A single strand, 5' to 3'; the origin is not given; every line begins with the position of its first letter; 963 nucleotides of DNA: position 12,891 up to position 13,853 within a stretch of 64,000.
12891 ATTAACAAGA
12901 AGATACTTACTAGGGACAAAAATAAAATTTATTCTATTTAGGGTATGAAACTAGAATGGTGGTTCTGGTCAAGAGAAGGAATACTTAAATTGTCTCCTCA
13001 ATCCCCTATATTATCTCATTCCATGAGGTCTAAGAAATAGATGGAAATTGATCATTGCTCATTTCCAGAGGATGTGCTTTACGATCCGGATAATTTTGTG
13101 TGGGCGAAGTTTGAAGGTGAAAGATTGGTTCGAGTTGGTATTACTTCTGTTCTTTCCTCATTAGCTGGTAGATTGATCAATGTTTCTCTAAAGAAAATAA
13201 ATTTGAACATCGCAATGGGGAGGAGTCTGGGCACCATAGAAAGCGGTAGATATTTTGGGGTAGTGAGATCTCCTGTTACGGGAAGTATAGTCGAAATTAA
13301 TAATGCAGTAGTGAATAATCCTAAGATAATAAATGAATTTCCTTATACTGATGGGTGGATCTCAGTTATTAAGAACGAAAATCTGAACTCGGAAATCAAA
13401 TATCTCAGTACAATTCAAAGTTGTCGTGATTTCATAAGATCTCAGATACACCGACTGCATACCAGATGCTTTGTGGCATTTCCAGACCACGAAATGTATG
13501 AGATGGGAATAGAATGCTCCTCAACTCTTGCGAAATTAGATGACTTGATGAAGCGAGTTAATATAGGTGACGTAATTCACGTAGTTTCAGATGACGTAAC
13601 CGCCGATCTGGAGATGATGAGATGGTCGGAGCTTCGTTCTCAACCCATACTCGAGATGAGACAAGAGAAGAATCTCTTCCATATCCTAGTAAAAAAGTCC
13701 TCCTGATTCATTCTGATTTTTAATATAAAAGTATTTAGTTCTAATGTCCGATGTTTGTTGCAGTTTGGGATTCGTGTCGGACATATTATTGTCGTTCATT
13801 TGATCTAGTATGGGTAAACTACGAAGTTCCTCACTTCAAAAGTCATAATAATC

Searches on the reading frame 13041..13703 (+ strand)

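Call 91: search_protein_families(library=pfam, proteins=[window:13041-13703:+], max_evalue=0.00001)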
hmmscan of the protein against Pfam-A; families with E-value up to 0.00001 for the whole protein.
window:13041-13703:+ (221 aa): 2 families
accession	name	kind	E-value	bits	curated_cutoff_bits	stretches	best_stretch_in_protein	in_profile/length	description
PF01597.25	GCV_H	-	2.5e-27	95.6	22.2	1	19-132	8-119/122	Glycine cleavage H-protein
PF01206.22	TusA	-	8e-06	26.1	28.6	0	155-219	6-70/70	Sulfurtransferase TusA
